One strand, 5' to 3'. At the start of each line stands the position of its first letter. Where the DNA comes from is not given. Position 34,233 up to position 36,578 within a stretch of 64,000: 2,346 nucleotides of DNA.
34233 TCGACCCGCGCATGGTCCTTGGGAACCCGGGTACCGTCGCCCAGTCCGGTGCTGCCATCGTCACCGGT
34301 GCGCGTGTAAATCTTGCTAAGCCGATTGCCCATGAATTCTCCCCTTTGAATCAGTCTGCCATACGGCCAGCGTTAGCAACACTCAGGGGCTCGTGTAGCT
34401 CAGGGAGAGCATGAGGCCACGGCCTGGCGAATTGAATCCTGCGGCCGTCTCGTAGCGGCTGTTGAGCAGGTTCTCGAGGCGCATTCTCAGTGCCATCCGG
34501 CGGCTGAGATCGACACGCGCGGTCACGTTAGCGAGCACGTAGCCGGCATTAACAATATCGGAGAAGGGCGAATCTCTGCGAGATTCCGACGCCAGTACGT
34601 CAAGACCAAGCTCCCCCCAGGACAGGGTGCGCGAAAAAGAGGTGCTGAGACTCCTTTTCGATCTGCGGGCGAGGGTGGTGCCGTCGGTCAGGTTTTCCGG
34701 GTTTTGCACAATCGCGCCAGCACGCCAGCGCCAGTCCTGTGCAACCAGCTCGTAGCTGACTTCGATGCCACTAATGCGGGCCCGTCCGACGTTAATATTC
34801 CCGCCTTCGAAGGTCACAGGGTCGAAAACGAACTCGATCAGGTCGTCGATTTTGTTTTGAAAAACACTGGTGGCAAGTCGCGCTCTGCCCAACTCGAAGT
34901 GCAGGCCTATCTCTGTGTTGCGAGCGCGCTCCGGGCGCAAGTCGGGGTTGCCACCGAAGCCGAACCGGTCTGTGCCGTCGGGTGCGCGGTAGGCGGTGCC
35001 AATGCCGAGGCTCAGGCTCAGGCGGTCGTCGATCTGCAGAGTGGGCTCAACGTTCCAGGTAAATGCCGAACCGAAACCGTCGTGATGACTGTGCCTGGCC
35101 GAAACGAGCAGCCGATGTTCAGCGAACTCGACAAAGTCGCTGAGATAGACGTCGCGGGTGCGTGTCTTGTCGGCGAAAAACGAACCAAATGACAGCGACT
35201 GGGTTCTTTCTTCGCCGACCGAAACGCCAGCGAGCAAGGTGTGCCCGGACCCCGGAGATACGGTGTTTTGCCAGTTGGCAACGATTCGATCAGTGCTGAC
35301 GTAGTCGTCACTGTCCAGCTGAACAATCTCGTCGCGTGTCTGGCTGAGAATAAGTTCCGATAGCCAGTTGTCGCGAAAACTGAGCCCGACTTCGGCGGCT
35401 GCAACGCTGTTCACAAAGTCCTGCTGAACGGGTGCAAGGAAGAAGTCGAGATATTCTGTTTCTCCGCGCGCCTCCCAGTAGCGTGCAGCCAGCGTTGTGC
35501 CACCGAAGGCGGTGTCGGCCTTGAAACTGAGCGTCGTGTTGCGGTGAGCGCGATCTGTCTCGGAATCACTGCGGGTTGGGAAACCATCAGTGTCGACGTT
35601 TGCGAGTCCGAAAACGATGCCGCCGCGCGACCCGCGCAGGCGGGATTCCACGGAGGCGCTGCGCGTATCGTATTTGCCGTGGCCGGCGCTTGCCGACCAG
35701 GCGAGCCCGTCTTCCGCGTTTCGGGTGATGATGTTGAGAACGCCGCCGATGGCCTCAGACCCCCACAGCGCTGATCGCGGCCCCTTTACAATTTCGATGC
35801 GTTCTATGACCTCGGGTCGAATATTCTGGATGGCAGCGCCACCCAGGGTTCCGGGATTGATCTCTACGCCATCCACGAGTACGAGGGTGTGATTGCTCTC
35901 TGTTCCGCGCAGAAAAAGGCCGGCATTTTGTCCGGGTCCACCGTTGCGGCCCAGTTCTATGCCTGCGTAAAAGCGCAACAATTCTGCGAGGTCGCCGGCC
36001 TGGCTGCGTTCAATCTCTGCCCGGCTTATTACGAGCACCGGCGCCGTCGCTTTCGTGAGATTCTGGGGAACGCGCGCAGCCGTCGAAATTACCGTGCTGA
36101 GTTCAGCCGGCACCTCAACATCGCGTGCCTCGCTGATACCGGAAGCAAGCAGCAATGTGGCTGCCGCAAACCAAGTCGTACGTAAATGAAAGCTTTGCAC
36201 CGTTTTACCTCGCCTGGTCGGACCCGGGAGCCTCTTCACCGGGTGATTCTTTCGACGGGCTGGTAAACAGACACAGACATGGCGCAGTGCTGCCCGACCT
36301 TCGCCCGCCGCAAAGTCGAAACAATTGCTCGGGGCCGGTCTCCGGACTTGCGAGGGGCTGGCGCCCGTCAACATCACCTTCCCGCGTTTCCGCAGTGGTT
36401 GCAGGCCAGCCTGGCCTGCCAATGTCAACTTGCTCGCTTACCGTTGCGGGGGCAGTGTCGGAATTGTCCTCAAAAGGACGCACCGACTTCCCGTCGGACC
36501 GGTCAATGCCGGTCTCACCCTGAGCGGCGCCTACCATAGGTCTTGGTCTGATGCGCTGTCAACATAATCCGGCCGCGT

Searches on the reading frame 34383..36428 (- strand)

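Call 56: search_protein_families(library=pfam, proteins=[window:34383-36428:-], max_evalue=0.001)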
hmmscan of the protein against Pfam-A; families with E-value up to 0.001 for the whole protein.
window:34383-36428:- (681 aa): 3 families
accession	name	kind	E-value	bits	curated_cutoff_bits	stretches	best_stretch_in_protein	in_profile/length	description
PF00593.30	TonB_dep_Rec_b-barrel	-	3.6e-35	123.1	27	1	259-654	20-436/436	TonB dependent receptor-like, beta-barrel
PF07715.20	Plug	-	3.8e-27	95.3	23.9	1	125-230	3-107/107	TonB-dependent Receptor Plug Domain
PF14905.12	OMP_b-brl_3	-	1.8e-05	24.4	27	1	491-661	207-380/408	Outer membrane protein beta-barrel family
